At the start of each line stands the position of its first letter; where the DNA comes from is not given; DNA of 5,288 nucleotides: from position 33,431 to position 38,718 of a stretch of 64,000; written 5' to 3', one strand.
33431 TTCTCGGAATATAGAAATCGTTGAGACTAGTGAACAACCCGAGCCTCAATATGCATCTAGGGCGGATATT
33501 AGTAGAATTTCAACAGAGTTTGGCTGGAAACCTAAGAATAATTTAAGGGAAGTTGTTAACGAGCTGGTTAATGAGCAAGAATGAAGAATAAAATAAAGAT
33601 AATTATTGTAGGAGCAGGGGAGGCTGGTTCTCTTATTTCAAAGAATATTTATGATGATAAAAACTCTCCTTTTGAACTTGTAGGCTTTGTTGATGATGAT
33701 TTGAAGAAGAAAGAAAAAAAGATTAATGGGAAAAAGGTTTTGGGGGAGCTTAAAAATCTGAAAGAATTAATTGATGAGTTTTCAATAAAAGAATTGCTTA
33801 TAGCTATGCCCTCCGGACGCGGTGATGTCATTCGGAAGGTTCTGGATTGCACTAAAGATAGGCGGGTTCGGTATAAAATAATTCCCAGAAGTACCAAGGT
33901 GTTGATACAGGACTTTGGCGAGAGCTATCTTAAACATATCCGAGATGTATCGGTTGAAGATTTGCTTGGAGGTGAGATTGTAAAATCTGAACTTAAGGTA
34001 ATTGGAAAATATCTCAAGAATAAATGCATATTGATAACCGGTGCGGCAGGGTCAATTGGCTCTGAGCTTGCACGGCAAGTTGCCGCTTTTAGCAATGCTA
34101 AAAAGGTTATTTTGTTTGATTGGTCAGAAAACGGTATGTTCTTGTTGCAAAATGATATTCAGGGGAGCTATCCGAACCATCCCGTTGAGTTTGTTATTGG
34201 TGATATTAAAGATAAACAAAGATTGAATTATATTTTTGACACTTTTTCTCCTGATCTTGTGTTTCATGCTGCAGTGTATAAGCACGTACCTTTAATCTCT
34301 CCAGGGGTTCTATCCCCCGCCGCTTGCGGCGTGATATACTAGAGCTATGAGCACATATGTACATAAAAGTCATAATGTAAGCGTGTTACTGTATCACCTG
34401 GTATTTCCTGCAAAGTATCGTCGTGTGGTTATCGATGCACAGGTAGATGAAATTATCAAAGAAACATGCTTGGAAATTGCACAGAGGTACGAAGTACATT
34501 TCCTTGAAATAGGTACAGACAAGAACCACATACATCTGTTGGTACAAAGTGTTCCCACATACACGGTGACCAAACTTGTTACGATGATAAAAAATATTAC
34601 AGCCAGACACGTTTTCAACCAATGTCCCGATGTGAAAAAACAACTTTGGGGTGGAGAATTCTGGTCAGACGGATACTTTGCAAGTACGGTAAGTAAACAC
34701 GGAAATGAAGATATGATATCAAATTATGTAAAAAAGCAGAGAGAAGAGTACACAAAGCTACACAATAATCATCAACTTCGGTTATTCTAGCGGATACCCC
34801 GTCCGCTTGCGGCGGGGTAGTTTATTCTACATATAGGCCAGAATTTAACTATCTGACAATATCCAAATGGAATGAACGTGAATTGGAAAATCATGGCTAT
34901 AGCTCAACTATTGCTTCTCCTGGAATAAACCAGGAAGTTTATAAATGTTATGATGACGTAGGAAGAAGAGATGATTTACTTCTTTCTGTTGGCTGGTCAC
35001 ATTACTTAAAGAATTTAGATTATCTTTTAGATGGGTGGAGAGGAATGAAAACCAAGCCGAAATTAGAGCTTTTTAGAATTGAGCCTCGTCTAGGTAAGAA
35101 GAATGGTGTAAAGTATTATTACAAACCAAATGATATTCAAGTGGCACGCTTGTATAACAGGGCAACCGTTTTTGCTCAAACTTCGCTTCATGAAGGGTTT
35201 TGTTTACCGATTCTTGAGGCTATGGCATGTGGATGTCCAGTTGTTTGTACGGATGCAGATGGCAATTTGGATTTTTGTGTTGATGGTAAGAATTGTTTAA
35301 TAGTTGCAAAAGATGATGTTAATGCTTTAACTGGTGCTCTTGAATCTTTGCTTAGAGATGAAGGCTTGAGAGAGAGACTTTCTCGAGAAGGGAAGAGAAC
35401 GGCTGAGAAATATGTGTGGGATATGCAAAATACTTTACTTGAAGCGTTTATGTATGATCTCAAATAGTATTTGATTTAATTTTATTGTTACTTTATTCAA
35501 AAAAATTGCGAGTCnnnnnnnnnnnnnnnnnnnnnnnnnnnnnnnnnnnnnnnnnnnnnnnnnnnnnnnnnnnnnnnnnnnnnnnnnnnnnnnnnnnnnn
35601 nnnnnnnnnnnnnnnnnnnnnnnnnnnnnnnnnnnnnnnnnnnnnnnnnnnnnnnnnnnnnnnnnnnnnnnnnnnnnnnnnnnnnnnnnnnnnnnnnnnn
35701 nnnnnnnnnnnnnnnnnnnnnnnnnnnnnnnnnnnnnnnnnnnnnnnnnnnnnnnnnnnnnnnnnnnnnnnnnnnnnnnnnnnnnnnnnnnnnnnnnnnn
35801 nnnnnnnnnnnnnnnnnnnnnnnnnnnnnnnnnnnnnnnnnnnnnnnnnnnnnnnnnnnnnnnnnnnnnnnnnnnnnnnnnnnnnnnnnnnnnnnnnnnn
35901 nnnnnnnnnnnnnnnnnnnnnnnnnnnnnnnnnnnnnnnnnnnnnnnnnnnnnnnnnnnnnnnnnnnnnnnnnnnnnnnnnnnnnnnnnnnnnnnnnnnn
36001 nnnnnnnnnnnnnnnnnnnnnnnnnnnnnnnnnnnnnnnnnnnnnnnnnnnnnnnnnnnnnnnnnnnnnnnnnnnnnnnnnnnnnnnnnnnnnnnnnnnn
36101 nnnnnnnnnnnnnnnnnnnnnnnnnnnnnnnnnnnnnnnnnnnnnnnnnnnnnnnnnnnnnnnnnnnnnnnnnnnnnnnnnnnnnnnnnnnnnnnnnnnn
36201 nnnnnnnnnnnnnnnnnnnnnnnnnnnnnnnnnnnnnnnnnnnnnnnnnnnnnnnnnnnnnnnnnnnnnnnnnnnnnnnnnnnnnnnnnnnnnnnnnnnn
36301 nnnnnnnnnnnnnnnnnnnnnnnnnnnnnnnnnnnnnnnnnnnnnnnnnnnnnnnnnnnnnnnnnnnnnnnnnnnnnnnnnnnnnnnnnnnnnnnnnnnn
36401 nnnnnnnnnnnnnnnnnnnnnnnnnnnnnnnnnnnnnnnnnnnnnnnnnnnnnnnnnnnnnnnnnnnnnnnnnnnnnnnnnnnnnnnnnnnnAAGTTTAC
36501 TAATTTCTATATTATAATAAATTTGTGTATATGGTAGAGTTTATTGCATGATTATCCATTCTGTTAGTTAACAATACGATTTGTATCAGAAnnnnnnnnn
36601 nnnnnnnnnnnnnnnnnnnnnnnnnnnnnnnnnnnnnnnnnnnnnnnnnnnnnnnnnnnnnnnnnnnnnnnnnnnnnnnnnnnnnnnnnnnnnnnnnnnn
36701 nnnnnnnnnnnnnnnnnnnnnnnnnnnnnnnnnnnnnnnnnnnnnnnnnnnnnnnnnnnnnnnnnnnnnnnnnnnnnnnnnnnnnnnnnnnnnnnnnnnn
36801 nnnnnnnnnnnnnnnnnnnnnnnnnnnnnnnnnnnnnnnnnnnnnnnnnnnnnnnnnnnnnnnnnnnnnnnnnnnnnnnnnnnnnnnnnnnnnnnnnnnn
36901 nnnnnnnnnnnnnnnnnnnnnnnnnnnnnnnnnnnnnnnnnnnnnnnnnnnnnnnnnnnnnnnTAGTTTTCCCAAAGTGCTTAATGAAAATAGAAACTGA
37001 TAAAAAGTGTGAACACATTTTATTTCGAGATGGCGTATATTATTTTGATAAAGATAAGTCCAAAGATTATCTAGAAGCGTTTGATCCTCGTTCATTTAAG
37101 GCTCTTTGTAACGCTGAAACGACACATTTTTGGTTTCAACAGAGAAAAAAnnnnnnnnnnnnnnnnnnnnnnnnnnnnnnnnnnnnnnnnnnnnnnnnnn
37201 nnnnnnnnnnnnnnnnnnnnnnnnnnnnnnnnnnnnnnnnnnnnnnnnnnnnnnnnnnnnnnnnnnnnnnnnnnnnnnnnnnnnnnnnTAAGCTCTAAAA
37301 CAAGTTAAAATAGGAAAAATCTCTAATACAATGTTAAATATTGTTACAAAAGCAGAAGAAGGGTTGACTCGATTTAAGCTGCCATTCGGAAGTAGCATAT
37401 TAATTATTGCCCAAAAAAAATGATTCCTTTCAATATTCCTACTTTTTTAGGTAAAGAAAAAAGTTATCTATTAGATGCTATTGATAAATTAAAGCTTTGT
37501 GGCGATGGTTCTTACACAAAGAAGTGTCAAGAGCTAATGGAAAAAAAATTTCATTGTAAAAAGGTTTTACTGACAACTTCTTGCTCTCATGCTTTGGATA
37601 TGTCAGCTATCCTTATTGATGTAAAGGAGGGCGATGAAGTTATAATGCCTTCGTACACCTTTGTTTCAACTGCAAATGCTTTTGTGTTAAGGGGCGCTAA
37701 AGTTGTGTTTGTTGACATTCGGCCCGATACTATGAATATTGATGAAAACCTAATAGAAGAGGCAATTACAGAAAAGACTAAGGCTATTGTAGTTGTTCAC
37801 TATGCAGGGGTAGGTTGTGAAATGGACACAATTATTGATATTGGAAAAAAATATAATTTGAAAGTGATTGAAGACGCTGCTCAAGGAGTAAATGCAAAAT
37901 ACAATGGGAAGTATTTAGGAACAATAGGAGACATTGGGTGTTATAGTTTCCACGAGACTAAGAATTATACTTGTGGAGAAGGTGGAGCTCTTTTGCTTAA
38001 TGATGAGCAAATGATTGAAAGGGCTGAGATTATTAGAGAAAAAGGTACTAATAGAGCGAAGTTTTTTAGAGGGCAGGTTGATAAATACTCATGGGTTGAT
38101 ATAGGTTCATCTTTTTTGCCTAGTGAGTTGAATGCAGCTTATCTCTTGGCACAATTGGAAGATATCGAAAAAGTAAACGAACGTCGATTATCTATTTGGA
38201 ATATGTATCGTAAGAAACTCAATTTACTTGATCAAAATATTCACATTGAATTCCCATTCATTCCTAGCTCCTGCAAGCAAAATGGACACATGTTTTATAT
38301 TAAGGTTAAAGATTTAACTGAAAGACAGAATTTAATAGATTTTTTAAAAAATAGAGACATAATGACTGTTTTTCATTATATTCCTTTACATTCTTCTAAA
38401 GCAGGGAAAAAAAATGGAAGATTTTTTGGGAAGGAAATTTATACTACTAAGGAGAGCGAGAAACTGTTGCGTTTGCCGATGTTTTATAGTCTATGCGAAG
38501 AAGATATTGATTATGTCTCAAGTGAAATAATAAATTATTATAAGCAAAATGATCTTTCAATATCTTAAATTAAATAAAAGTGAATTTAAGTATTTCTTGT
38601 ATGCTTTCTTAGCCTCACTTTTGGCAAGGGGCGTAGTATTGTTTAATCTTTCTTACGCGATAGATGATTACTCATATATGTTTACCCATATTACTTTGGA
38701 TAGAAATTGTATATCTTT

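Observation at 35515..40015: Arn-like lipid-linked aminosugar module built around a WecE-type transaminase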

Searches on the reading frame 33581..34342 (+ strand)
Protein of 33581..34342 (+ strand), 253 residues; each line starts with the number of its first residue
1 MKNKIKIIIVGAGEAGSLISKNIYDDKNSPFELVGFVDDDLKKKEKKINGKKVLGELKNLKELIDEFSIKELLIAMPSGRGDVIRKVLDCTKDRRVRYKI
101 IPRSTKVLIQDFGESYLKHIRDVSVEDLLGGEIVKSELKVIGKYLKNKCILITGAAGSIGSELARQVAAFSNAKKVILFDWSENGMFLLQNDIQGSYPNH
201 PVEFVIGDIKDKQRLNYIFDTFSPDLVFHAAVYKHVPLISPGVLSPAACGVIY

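Call 3: search_protein_families(library=pfam, proteins=[window:33581-34342:+], max_evalue=0.01)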
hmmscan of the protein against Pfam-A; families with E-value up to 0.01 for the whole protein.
window:33581-34342:+ (253 aa): 13 families
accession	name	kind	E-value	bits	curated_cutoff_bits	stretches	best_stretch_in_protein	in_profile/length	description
PF02719.21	Polysacc_synt_2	-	3.9e-24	85.8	20.2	1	150-239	1-93/293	Polysaccharide biosynthesis protein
PF13727.12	CoA_binding_3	-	8.4e-11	42.6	25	1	4-102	78-175/175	CoA-binding domain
PF01370.27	Epimerase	-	1.9e-08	34.4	20.9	1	150-237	1-78/240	NAD dependent epimerase/dehydratase family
PF16363.11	GDP_Man_Dehyd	-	9.4e-08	32.3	27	1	151-237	1-89/332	GDP-mannose 4,6 dehydratase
PF04321.23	RmlD_sub_bind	-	1.3e-05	24.9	27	1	150-236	3-64/287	RmlD substrate binding domain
PF17836.7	PglD_N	-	3.5e-05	24.7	23.4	1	6-65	1-56/78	PglD N-terminal domain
PF00106.31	adh_short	-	0.00035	20.6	26.6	1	148-220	1-69/195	short chain dehydrogenase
PF01113.26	DapB_N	-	0.00068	20.2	25.6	0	5-47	1-42/124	Dihydrodipicolinate reductase, N-terminus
PF01408.29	GFO_IDH_MocA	-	0.00095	20.3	24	1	5-82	1-76/120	Oxidoreductase family, NAD-binding Rossmann fold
PF01073.25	3Beta_HSD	-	0.0014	18.1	22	1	151-234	1-77/280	3-beta hydroxysteroid dehydrogenase/isomerase family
PF00056.29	Ldh_1_N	-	0.002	18.6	27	0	150-186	3-39/141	lactate/malate dehydrogenase, NAD binding domain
PF03435.24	Sacchrp_dh_NADP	-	0.0049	17.6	25.1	0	150-233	1-78/129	Saccharopine dehydrogenase NADP binding domain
PF03447.22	NAD_binding_3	-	0.0082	17.3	24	0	11-67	1-57/116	Homoserine dehydrogenase, NAD binding domain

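Call 4: search_protein_families(library=ncbifam, proteins=[window:33581-34342:+], max_evalue=0.01)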
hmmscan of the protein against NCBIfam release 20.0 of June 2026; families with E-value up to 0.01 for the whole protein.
window:33581-34342:+ (253 aa): 56 families (the best 25 are shown)
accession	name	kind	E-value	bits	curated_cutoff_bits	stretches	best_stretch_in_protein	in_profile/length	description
TIGR03023.1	WcaJ_sugtrans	equivalog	1.4e-14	54.3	410.75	1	3-126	128-251/453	undecaprenyl-phosphate glucose phosphotransferase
TIGR03589.1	PseB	equivalog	1.8e-14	53.4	407.75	1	145-238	2-89/324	UDP-N-acetylglucosamine 4,6-dehydratase (inverting)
TIGR03025.1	EPS_sugtrans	subfamily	4.5e-12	45.9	295.55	1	3-121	124-241/445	exopolysaccharide biosynthesis polyprenyl glycosylphosphotransferase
TIGR01179.1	galE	equivalog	3.8e-09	35.8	262.3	1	150-236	2-83/332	UDP-glucose 4-epimerase GalE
NF006619.0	PRK09186.1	equivalog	1e-07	31.8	255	1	145-223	2-78/256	oxidoreductase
TIGR04130.1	FnlA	equivalog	1.2e-07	31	730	1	145-238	2-88/337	UDP-N-acetylglucosamine 4,6-dehydratase/5-epimerase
NF003995.0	PRK05472.2-4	subfamily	1.6e-07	31.1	126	1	2-80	81-157/213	redox-sensing transcriptional repressor Rex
NF050062.1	FlagModPtmA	equivalog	2.9e-07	30.3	350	1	145-220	2-74/256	flagellin modification protein PtmA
TIGR03570.1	NeuD_NnaD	subfamily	7e-07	29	160.8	1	6-88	1-76/202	NeuD/PglB/VioB family sugar acetyltransferase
TIGR01181.1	dTDP_gluc_dehyt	equivalog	1.8e-06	27.3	365.1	1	150-236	2-86/321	dTDP-glucose 4,6-dehydratase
NF007582.0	PRK10217.1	equivalog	4.1e-06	26.1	698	1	148-237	2-88/355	dTDP-glucose 4,6-dehydratase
NF006195.0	PRK08324.2-3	equivalog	1.9e-05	23.1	931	1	139-219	417-494/678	bifunctional aldolase/short-chain dehydrogenase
NF003996.0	PRK05472.2-5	equivalog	2.1e-05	24.5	138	1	2-82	75-153/209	redox-sensing transcriptional repressor Rex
NF003990.0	PRK05472.1-4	equivalog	2.2e-05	24.1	233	1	2-87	82-165/214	redox-sensing transcriptional repressor Rex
NF004825.0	PRK06181.1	equivalog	3.1e-05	23.4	215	1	144-216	3-71/268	SDR family oxidoreductase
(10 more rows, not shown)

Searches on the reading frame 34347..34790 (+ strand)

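Call 3: search_protein_families(library=pfam, proteins=[window:34347-34790:+], max_evalue=0.01)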
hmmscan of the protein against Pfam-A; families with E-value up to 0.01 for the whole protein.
window:34347-34790:+ (147 aa): 1 family
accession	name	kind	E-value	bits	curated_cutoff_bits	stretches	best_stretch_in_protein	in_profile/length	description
PF01797.21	Y1_Tnp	-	2.8e-36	124.7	23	1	11-131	2-121/121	Transposase IS200 like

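Call 4: search_protein_families(library=ncbifam, proteins=[window:34347-34790:+], max_evalue=0.01)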
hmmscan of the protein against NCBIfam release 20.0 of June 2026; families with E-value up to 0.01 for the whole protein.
window:34347-34790:+ (147 aa): 2 families
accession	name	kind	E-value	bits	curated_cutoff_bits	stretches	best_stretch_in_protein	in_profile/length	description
NF033573.1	transpos_IS200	equivalog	2.6e-37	127.9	55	1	5-129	2-125/126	IS200/IS605 family transposase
NF047646.1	REP_Tyr_transpos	equivalog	9.8e-06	25.5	80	1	15-128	11-127/146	REP-associated tyrosine transposase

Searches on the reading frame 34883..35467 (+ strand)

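Call 3: search_protein_families(library=pfam, proteins=[window:34883-35467:+], max_evalue=0.01)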
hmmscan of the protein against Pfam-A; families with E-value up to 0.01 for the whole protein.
window:34883-35467:+ (194 aa): 4 families
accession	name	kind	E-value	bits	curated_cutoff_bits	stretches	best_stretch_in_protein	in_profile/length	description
PF00534.26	Glycos_transf_1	-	4.8e-24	85.3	26.4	1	70-172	69-171/172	Glycosyl transferases group 1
PF13692.12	Glyco_trans_1_4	-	2.8e-20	73.5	27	1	42-159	14-142/142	Glycosyl transferases group 1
PF13524.12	Glyco_trans_1_2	-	3.3e-09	37.3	25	1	86-176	39-132/144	Glycosyl transferase-like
PF20706.3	GT4-conflict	-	3.8e-06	26.6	26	1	80-130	268-318/385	Family 4 Glycosyltransferase in conflict systems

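Call 4: search_protein_families(library=ncbifam, proteins=[window:34883-35467:+], max_evalue=0.01)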
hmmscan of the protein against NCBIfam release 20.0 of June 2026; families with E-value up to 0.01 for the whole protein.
window:34883-35467:+ (194 aa): 33 families (the best 25 are shown)
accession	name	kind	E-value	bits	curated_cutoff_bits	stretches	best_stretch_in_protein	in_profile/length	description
NF041876.1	EPS_EpsE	equivalog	3.5e-18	66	400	1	86-176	288-378/389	exopolysaccharide biosynthesis GT4 family glycosyltransferase EpsE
TIGR03449.1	mycothiol_MshA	equivalog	7.3e-16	58.1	462.5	1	56-187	266-397/406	D-inositol-3-phosphate glycosyltransferase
TIGR03088.1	stp2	hypoth_equivalog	2.2e-15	56.6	409.05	1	85-176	264-355/374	TIGR03088 family PEP-CTERM/XrtA system glycosyltransferase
TIGR04047.1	MSMEG_0565_glyc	hypoth_equivalog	2.3e-15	56.6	259.85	1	84-181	267-362/373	MSMEG_0565 family glycosyltransferase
NF047880.1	glyco_SdgA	exception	2.2e-12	46.3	800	1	86-179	382-476/488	serine-aspartate repeat adhesin O-glycosyltransferase SdgA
NF038229.1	Glyco4_Geo_Pelo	equivalog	3.1e-12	46.2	400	1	86-176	230-318/338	GPMC system family 4 glycosyltransferase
TIGR02472.1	sucr_P_syn_N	equivalog_domain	3.6e-12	45.9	576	1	87-181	333-429/439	sucrose-phosphate synthase, putative, glycosyltransferase domain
TIGR03999.1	thiol_BshA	equivalog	6.1e-12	45.1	273.7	1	86-177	265-357/375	N-acetyl-alpha-D-glucosaminyl L-malate synthase BshA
NF053787.1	GlcN_PG_synth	equivalog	8.2e-12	44.6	480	1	26-182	193-348/361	N-acetylglucosaminyl phosphatidylglycerol synthase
TIGR02149.1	glgA_Coryne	subfamily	4.4e-11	42.5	302.4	1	86-181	276-378/391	glycogen synthase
NF050063.1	ProtGlycPglJ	equivalog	5.6e-10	38.9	500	1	92-177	264-350/363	N-acetylgalactosamine-N,N'-diacetylbacillosaminyl-diphospho-undecaprenol 4-alpha-N-acetylgalactosaminyltransferase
TIGR02470.1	sucr_synth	equivalog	4.8e-09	34.9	810.4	1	93-184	643-739/784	sucrose synthase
NF050056.1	ProtGlycPglH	equivalog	4.9e-09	35.7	600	1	86-177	245-337/354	GalNAc-alpha-(1->4)-GalNAc-alpha-(1->3)-diNAcBac-PP-undecaprenol alpha-1,4-N-acetyl-D-galactosaminyltransferase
TIGR02468.1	sucrsPsyn_pln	equivalog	8.6e-09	33.7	1143.95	1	89-180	566-658/1051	sucrose-phosphate synthase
NF047881.1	glyco_SdgB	exception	1.5e-07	30.5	800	1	88-180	390-483/496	serine-aspartate repeat adhesin O-glycosyltransferase SdgB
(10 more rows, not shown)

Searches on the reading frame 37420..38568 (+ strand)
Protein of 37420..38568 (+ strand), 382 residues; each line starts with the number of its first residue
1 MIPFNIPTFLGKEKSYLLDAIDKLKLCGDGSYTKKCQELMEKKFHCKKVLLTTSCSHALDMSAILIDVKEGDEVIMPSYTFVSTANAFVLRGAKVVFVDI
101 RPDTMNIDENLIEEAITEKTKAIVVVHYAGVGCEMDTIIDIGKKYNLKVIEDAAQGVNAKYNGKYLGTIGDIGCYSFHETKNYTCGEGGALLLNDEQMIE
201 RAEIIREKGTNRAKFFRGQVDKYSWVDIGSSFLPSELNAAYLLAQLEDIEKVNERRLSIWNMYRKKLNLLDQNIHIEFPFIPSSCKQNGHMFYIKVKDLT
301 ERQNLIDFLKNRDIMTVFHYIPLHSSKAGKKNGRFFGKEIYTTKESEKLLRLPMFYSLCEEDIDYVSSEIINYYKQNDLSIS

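Call 3: search_protein_families(library=pfam, proteins=[window:37420-38568:+], max_evalue=0.01)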
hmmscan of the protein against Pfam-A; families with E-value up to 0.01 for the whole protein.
window:37420-38568:+ (382 aa): 4 families
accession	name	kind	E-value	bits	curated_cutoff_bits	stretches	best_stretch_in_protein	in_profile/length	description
PF01041.23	DegT_DnrJ_EryC1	-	9.3e-88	295.3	19.8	1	18-369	12-358/360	DegT/DnrJ/EryC1/StrS aminotransferase family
PF00155.27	Aminotran_1_2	-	1.7e-10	41.1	19.7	1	20-125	31-152/361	Aminotransferase class I and II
PF00266.25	Aminotran_5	-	6.6e-06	25.8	21.5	1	47-158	62-181/371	Aminotransferase class-V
PF01053.26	Cys_Met_Meta_PP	-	0.0051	15.8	27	1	45-150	66-171/381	Cys/Met metabolism PLP-dependent enzyme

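Call 4: search_protein_families(library=ncbifam, proteins=[window:37420-38568:+], max_evalue=0.01)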
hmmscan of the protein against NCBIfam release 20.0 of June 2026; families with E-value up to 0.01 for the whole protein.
window:37420-38568:+ (382 aa): 33 families (the best 25 are shown)
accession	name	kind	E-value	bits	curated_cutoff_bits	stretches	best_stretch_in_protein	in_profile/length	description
NF008687.0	PRK11706.1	equivalog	2.1e-189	629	375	1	1-374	1-374/375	dTDP-4-amino-4,6-dideoxygalactose transaminase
TIGR02379.1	ECA_wecE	subfamily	1.5e-188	626.2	434.85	1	1-374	1-375/376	dTDP-4-amino-4,6-dideoxy-D-glucose transaminase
TIGR03588.1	PseC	equivalog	5.5e-62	209.9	423.5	1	29-371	28-377/380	UDP-4-amino-4,6-dideoxy-N-acetyl-beta-L-altrosamine transaminase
NF008658.2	PRK11658.1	equivalog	5.3e-60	203.1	631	1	30-370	32-373/379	UDP-4-amino-4-deoxy-L-arabinose aminotransferase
TIGR04181.1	NHT_00031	hypoth_equivalog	1e-57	195.7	420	1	2-353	1-357/359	LegC family aminotransferase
NF011936.0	PRK15407.1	equivalog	2.3e-44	151.8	423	2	14-209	49-251/440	lipopolysaccharide biosynthesis protein RfbH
TIGR04427.1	PLP_DesI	equivalog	2.3e-36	125.7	650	1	20-368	41-377/390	dTDP-4-dehydro-6-deoxyglucose aminotransferase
NF005817.0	PRK07683.1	equivalog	5.2e-11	41.9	575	1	45-128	87-170/387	aminotransferase A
NF005816.0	PRK07682.1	equivalog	9.1e-11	41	620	1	47-155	91-205/390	aminotransferase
NF041364.1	GntC_guanitoxin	equivalog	5.2e-10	38.7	415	1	43-152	57-173/356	guanitoxin biosynthesis PLP-dependent (S)-gamma-hydroxy-L-arginine cyclodehydratase GntC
NF006569.0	PRK09082.1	subfamily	3.7e-08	32.9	420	1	34-125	78-169/386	methionine aminotransferase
NF004621.0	PRK05957.1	equivalog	4.5e-08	32.2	498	1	36-126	78-167/389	pyridoxal phosphate-dependent aminotransferase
NF005732.0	PRK07550.1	equivalog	5.4e-08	32.3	366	1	32-127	79-174/389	aminotransferase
NF004975.0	PRK06348.1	equivalog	1e-07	31.3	549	1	38-152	81-201/384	pyridoxal phosphate-dependent aminotransferase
NF006230.0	PRK08363.1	equivalog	1.1e-07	31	534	1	44-167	91-219/398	alanine aminotransferase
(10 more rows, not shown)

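Call 70: search_solved_structures(query=window:37420-38568:+, max_evalue=1e-20, show_alignments=1)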
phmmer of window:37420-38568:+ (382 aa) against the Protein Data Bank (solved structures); distinct sequences matched with E-value up to 1e-20: 53.
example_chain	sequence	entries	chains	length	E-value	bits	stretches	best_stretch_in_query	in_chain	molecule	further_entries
4piw_A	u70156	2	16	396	4.7e-156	522.7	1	1-374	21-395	TDP-4-keto-6-deoxy-D-glucose transaminase family protein | dTDP-4-amino-4,6-dideoxygalactose transaminase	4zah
6blg_A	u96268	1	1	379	1.2e-152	511.5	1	1-374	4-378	dTDP-4-amino-4,6-dideoxygalactose transaminase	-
7b0d_A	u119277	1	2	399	1.2e-51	179.2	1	51-370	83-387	Glutamine--scyllo-inositol transaminase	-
3frk_A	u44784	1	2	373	1.4e-49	172.3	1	49-374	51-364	QdtB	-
7n63_A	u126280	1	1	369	1.2e-45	159.5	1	46-374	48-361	Putative aminotransferase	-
7b0m_AAA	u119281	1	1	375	3e-45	158.2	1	9-336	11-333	Sugar aminotransferase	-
1mdo_A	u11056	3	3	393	1.6e-44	155.7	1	51-368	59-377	ArnB aminotransferase | UDP-4-amino-4-deoxy-L-arabinose--oxoglutarate aminotransferase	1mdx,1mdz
4oca_A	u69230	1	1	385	1.2e-43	152.9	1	51-368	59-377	UDP-4-amino-4-deoxy-L-arabinose--oxoglutarate aminotransferase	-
8sng_A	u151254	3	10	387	2.9e-41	145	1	47-366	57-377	UDP-4-amino-4-deoxy-L-arabinose--oxoglutarate aminotransferase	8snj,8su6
5k8b_A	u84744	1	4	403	1.7e-40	142.5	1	31-252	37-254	8-amino-3,8-dideoxy-alpha-D-manno-octulosonate transaminase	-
3bn1_A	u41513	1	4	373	2.2e-40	142.1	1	6-291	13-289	Perosamine synthetase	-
3dr7_A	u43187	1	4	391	2.6e-40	141.9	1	6-287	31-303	Putative perosamine synthetase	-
3dr4_A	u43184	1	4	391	1.7e-39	139.2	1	6-287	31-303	Putative perosamine synthetase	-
5uid_A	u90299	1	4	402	6e-39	137.4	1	46-370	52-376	Aminotransferase TlmJ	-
4lc3_A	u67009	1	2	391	5.2e-38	134.3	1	49-367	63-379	Putative UDP-4-amino-4-deoxy-l-arabinose--oxoglutarate aminotransferase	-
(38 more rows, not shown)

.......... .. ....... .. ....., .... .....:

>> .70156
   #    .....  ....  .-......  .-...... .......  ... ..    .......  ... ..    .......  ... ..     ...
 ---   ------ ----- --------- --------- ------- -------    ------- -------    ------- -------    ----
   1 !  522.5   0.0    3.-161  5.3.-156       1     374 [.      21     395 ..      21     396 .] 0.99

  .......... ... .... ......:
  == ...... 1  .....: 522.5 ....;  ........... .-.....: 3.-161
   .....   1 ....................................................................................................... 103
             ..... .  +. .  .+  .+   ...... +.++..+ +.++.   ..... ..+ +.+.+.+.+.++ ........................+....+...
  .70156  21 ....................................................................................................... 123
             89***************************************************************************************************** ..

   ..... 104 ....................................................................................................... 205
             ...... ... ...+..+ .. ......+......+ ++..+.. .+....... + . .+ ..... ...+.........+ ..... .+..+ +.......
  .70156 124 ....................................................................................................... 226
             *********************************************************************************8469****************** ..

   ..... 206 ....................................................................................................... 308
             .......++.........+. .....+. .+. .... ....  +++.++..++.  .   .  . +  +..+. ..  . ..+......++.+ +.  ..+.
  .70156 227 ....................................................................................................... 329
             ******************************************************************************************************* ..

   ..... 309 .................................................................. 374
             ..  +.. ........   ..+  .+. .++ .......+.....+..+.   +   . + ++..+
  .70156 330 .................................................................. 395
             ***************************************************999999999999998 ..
